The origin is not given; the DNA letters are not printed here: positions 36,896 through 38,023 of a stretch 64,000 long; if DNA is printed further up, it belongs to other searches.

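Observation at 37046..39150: Complete PAS histidine kinase followed by a GAF-DHp protein that lacks any ATPase domain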

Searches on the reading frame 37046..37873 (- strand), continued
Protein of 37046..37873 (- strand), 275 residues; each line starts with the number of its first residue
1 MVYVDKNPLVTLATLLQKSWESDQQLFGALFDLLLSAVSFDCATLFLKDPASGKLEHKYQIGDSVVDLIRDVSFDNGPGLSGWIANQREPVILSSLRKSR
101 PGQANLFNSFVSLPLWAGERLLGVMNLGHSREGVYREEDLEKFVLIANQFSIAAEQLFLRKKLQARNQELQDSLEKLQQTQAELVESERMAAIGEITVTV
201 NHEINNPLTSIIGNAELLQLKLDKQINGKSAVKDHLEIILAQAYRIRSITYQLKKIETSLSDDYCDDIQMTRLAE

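Call 24: find_related_loci(query=A1, collection=genome_contigs, flank=10000)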
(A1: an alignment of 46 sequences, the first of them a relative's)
Query A1 (275 aa) in genome_contigs; peptide patterns used: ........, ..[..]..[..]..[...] (x = any residue, [..] = any of these).
600 stretches matched a pattern (row limit reached: there are more); 472 encode a relative of the query (tblastn E <= 1e-3); the best 80 are kept; 80 distinct loci.
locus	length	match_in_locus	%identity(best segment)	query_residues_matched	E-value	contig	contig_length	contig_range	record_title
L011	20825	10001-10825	45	4-275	3e-74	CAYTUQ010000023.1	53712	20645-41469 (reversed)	MAG TPA_asm: uncultured bacterium isolate binchicken_co262_234 genome assembly, contig: NODE_451_length_53712_cov_23.493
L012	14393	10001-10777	46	12-273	2e-73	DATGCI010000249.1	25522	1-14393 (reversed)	MAG TPA_asm: bacterium isolate SMAG_U9644 k141_434093, whole genome shotgun sequence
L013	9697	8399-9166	46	12-270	2e-73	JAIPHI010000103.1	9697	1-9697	MAG: Candidatus Neomarinimicrobiota bacterium isolate Tobar15.5-16.5m-G29 Tobar15-5-16-5m-C5248, whole genome shotgun se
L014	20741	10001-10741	45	27-275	2e-72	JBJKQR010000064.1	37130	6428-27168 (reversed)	MAG: Fidelibacterota bacterium isolate Bin_39 S1Ck127_2515924_flag_0_multi_11.9941_len_37130, whole genome shotgun seque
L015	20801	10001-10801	45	4-273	6e-72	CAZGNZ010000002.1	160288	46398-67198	MAG TPA_asm: uncultured bacterium isolate SRP167671_co1_170 genome assembly, contig: NODE_56_length_160288_cov_180.99807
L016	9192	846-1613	45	12-270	1e-71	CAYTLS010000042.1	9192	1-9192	MAG TPA_asm: uncultured bacterium isolate binchicken_co13_415 genome assembly, contig: NODE_12201_length_9192_cov_3.9261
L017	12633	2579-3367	42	9-274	3e-71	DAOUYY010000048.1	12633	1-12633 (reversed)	MAG TPA_asm: Candidatus Neomarinimicrobiota bacterium isolate CSMAG_939 CSMAG_939_k141_3142365_length_12633_cov_14.0000,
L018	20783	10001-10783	46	12-275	1e-70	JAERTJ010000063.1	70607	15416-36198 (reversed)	MAG: Candidatus Neomarinimicrobiota bacterium isolate BH29 c_000000002484, whole genome shotgun sequence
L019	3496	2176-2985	42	1-273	4e-70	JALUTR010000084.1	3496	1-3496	MAG: Candidatus Neomarinimicrobiota bacterium isolate 128-326_maxbin2_scaf2bin.003 128-326_scaffold_16923_c1, whole geno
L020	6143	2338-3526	45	12-273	2e-68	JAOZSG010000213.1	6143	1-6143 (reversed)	MAG: Candidatus Neomarinimicrobiota bacterium isolate GMC6.metabat2.126 GMC6_18409_length_6143_cov_5.607753, whole genom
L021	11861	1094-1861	42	12-273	4e-63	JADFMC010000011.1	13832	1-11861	MAG: Candidatus Neomarinimicrobiota bacterium isolate B56T1L10 B56T1L10_NODE6858, whole genome shotgun sequence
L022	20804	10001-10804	41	1-273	3e-62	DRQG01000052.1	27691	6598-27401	MAG TPA_asm: Caldithrix abyssi isolate HyVt-577 HyVt-577_k145_143314, whole genome shotgun sequence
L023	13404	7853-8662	45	1-273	4e-72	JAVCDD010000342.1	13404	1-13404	MAG: Candidatus Hatepunaea meridiana isolate MAG_3300035698_979 Ga0374944_591396, whole genome shotgun sequence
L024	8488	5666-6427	42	15-274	1e-61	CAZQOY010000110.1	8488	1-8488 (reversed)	MAG TPA_asm: uncultured bacterium isolate binchicken_co85_78 genome assembly, contig: NODE_3861_length_8488_cov_13.09949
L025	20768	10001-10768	42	12-273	3e-61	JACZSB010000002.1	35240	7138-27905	MAG: Candidatus Neomarinimicrobiota bacterium isolate B10T1B10 B10T1B10_NODE479, whole genome shotgun sequence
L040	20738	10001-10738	32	24-273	5e-42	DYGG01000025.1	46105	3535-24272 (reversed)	MAG TPA_asm: Ignavibacterium sp. isolate BE2012_50_10 Afr_mines_BE2012_424_length_46105_cov_4_115288, whole genome shotg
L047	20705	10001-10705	30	26-266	1e-27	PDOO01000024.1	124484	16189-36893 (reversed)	MAG: Candidatus Cloacimonadota bacterium isolate DOLZORAL124_36_10 DolZOral124_scaffold_77, whole genome shotgun sequenc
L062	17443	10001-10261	44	177-265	6e-18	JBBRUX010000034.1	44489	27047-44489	MAG: Chitinivibrionales bacterium isolate La3_metabat2.045 La3_metabat2.045_K_1024208_L_44489_cov_16.9698, whole genome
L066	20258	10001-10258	42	177-265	4e-17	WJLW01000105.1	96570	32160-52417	MAG: Chitinivibrionales bacterium isolate Bin_355 k141_3709691, whole genome shotgun sequence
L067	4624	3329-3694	39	151-274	3e-17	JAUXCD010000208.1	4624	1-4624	MAG: Candidatus Zixiibacteriota bacterium isolate CSMAG_2816 CSMAG_2816_k117_5810107_length_4624_cov_19.0000, whole geno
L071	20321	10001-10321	42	163-270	2e-16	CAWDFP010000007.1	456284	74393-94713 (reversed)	MAG: uncultured candidate division Zixibacteria bacterium isolate MFD05942.bin.2.45 genome assembly, contig: contig_2296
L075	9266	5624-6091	31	103-267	4e-16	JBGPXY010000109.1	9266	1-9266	MAG: Candidatus Eisenbacteria bacterium isolate OBJ1_062018_090_26 k141_1512031_length_9266_cov_13.5130, whole genome sh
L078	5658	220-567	36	161-273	1e-15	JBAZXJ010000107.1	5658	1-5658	MAG: Candidatus Margulisiibacteriota bacterium isolate SO_2017_GW1_53 NODE_54434_length_5658_cov_0.719219_OW334_2017, wh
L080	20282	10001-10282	39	174-270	3e-15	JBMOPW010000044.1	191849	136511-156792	MAG: Candidatus Zhuqueibacterota bacterium isolate Betzabe_MAG138 MAG138_44, whole genome shotgun sequence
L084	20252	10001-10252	41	181-267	7e-15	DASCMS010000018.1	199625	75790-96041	MAG TPA_asm: Candidatus Latescibacterota bacterium isolate Fu_MAG_110 c_000000166851, whole genome shotgun sequence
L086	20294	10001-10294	41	170-270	9e-15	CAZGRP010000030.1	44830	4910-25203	MAG TPA_asm: uncultured Cytophagia bacterium isolate SRP216583_co2_59 genome assembly, contig: NODE_386_length_44830_cov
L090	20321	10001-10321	35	33-140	2e-14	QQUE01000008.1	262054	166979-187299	MAG: Calditrichaeota bacterium isolate CLD2 36, whole genome shotgun sequence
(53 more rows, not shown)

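Call 30: search_protein_families(library=pfam, proteins=[L040:5313-5612:+, L040:5624-6070:+, L040:6070-7254:+, L040:7264-8013:+, L040:8014-8760:+, L040:8771-9301:+, L040:9282-9893:+, L040:10774-12564:+, L040:12892-13278:+, L040:13322-13771:+], max_evalue=0.01)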
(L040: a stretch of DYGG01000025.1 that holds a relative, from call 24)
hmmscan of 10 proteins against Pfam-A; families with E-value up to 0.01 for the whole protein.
L040:5313-5612:+ (99 aa): 0 families

L040:5624-6070:+ (148 aa): 0 families

L040:6070-7254:+ (394 aa): 3 families
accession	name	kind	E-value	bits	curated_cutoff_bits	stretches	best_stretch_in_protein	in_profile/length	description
PF09986.15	DUF2225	-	8e-22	78.4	21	2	9-169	3-137/214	Uncharacterized protein conserved in bacteria (DUF2225)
PF13424.12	TPR_12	-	0.0016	19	30.1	0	305-354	22-73/77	Tetratricopeptide repeat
PF13174.12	TPR_6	-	0.0059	17.6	26.3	0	327-353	1-27/33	Tetratricopeptide repeat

L040:7264-8013:+ (249 aa): 2 families
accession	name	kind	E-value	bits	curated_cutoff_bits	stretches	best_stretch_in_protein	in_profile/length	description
PF07238.19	PilZ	-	8.6e-10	39.3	22.5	1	104-201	1-86/102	PilZ domain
PF12945.12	PilZNR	-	5.7e-07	30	23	1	17-85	4-73/85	Flagellar protein YcgR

L040:8014-8760:+ (248 aa): 2 families
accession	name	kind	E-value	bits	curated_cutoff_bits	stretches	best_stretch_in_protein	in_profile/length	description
PF07238.19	PilZ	-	1e-05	26.3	22.5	1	107-206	2-89/102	PilZ domain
PF12945.12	PilZNR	-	0.00024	21.6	23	1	24-87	5-70/85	Flagellar protein YcgR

L040:8771-9301:+ (176 aa): 1 family
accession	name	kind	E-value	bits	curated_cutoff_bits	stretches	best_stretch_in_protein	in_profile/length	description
PF07238.19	PilZ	-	5.7e-09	36.7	22.5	1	61-128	19-87/102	PilZ domain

L040:9282-9893:+ (203 aa): 0 families

L040:10774-12564:+ (596 aa): 8 families
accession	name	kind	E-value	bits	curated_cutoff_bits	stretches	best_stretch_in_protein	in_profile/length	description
PF00512.31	HisKA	-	3.7e-16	59.4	26.9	1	375-435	3-63/66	His Kinase A (phospho-acceptor) domain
PF01590.32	GAF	-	3.1e-12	47.6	22.4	1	158-335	1-133/133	GAF domain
PF00989.32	PAS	-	1.3e-11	44.9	22.6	1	16-126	2-113/113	PAS fold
PF13185.12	GAF_2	-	3.4e-09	37.4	28.6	1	156-336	1-136/136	GAF domain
PF08448.16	PAS_4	-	3.9e-09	37.1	23.1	1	21-131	1-110/110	PAS fold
PF13492.12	GAF_3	-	5.5e-08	33.7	27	1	249-337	51-129/129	GAF domain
PF13188.13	PAS_8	-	1.5e-07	31.5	21.8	1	16-69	2-55/65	PAS domain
PF13426.13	PAS_9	-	3.8e-06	27.5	27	1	25-128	1-103/103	PAS domain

L040:12892-13278:+ (128 aa): 1 family
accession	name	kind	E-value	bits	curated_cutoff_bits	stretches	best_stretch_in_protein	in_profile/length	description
PF00015.26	MCPsignal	-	0.00014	22.2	34.6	1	20-124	42-144/172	Methyl-accepting chemotaxis protein (MCP) signalling domain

L040:13322-13771:+ (149 aa): 1 family
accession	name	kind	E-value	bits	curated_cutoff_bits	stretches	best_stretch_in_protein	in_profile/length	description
PF00072.30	Response_reg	-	7.2e-25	87.8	30.2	1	25-134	1-109/111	Response regulator receiver domain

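Call 31: search_protein_families(library=pfam, proteins=[L040:13768-14184:+, L040:14962-19143:+, L047:6298-7188:+, L047:7207-8829:+, L047:8852-9820:+, L047:11144-11860:-, L047:11862-12326:-, L047:12449-12880:-, L047:12996-13685:-, L047:14157-14891:+], max_evalue=0.01)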
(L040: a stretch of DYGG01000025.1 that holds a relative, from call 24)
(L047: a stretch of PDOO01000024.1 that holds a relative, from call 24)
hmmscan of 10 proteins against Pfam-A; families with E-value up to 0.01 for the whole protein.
L040:13768-14184:+ (138 aa): 1 family
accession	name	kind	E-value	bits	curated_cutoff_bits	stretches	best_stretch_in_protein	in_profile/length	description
PF00072.30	Response_reg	-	2e-32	112.1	30.2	1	7-114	1-108/111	Response regulator receiver domain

L040:14962-19143:+ (1393 aa): 18 families
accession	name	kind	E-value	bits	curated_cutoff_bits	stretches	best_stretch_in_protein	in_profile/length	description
PF00158.32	Sigma54_activat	-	1.8e-58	197.4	20.2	1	1091-1256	1-167/168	Sigma-54 interaction domain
PF25601.1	AAA_lid_14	-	1.6e-25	89.2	27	1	1262-1344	1-84/87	AAA+ ATPase lid domain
PF14532.12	Sigma54_activ_2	-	2.4e-21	76.9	25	1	1094-1261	3-138/138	Sigma-54 interaction domain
PF13424.12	TPR_12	-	3.7e-13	49.9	30.1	0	542-606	10-76/77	Tetratricopeptide repeat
PF00069.31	Pkinase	-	1e-12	48.5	31.7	1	64-244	54-236/263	Protein kinase domain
PF13185.12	GAF_2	-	3.7e-10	40.6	28.6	1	929-1059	7-132/136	GAF domain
PF01590.32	GAF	-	8e-09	36.6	22.4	1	927-1059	3-130/133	GAF domain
PF13181.12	TPR_8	-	2e-08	34.1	25.7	0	657-678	3-24/34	Tetratricopeptide repeat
PF07719.23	TPR_2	-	8.6e-07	29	27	0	852-882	3-33/34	Tetratricopeptide repeat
PF17874.7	TPR_MalT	-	3e-05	23.9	45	0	428-557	172-302/336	MalT-like TPR region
PF10602.15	RPN7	-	6.7e-05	23.1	29.6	0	855-878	41-64/174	26S proteasome subunit RPN7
PF01078.27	Mg_chelatase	-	9.5e-05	22.3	20.3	0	1169-1210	93-134/207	Magnesium chelatase, subunit ChlI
PF07728.20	AAA_5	-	0.0002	21.8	22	1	1114-1234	1-125/139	AAA domain (dynein-related subfamily)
PF02954.25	HTH_8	-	0.0002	21.5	22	1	1357-1387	12-42/42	Bacterial regulatory protein, Fis family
PF13374.12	TPR_10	-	0.0015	18.9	27.5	0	578-606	5-33/42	Tetratricopeptide repeat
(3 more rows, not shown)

L047:6298-7188:+ (296 aa): 2 families
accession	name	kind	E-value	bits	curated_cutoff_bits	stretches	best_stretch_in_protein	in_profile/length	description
PF08668.18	HDOD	-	8.2e-65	218.4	22.9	1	16-211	1-195/196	HDOD domain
PF01966.28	HD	-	3.8e-09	37.3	22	1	112-230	2-112/116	HD domain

L047:7207-8829:+ (540 aa): 10 families
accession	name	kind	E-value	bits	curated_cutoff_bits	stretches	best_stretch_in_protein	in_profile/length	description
PF07719.23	TPR_2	-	1.1e-05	25.6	27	1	166-189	3-26/34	Tetratricopeptide repeat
PF19610.4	DUF6115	-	3.3e-05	24.7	27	1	463-539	58-134/134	Family of unknown function (DUF6115)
PF13428.12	TPR_14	-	0.00041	21.2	23.5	0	131-169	2-40/44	Tetratricopeptide repeat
PF20570.3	DUF6779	-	0.00087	20.4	28.1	1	347-408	3-65/108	Domain of unknown function (DUF6779)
PF14559.12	TPR_19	-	0.00091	20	25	0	147-205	8-66/68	Tetratricopeptide repeat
PF12895.13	ANAPC3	-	0.0024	18.6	27.2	1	125-189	18-81/82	Anaphase-promoting complex, cyclosome, subunit 3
PF13414.12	TPR_11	-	0.0046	17.1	26.8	0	143-176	7-40/42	TPR repeat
PF13424.12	TPR_12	-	0.0054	17.3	30.1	0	166-197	5-36/77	Tetratricopeptide repeat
PF00196.25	GerE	-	0.0079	16.2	23.5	0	507-534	9-36/57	Bacterial regulatory proteins, luxR family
PF10975.14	DUF2802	-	0.0082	16.7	33.5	0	509-539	37-67/68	Protein of unknown function (DUF2802)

L047:8852-9820:+ (322 aa): 0 families

L047:11144-11860:- (238 aa): 2 families
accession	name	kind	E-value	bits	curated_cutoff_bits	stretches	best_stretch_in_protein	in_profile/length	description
PF00072.30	Response_reg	-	1e-24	87.2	30.2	1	5-111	2-110/111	Response regulator receiver domain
PF04397.21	LytTR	-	2.5e-19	69.7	22.6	1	146-236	1-93/98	LytTr DNA-binding domain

L047:11862-12326:- (154 aa): 2 families
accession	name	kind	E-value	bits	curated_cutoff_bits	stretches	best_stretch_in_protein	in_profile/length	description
PF06580.19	His_kinase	-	2.9e-11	43.9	25.2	1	1-45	37-81/81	Histidine kinase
PF02518.31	HATPase_c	-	1.9e-09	38.4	26.4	1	64-153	9-109/111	Histidine kinase-, DNA gyrase B-, and HSP90-like ATPase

L047:12449-12880:- (143 aa): 0 families

L047:12996-13685:- (229 aa): 6 families
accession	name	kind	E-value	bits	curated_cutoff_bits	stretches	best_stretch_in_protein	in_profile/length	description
PF07719.23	TPR_2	-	8.1e-06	26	27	1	184-215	2-33/34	Tetratricopeptide repeat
PF13174.12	TPR_6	-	3e-05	24.8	26.3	0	184-216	1-33/33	Tetratricopeptide repeat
PF13428.12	TPR_14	-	9.7e-05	23.1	23.5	0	121-144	18-41/44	Tetratricopeptide repeat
PF13431.12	TPR_17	-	0.00098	19.7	24.4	0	81-108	1-28/34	Tetratricopeptide repeat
PF00515.34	TPR_1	-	0.0019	18.3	27.8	1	184-215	2-33/34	Tetratricopeptide repeat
PF13432.12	TPR_16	-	0.0042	17.9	32.7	0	78-108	16-46/65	Tetratricopeptide repeat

L047:14157-14891:+ (244 aa): 0 families

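Call 42: predict_structure(alignment_id=A1)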
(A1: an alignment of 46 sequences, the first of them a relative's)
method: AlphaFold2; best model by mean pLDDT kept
length: 275 residues; sequences in the alignment: 46
mean_pLDDT: 81.0   pTM: 0.63
mean pLDDT of the five models: 81.0, 80.3, 79.9, 77.9, 76.4
residues with pLDDT >= 90: 75; 70-90: 151; 50-70: 43; < 50: 6
segments of 3 or more residues with pLDDT < 50: 1-5
pLDDT, mean of each block of 10 residues (from residue 1): 49 67 81 88 92 91 83 80 87 76 69 93 93 91 91 88 92 95 85 80 78 83 76 81 79 73 59 60
secondary structure, 60 per line:
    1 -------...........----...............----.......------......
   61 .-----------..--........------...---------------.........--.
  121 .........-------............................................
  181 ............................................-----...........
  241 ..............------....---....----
elements in order: H8-18 H23-37 E42-48 E55-61 H79-84 E91-93 E109-117 E120-129 H137-224 H230-254 E261-264 E268-271
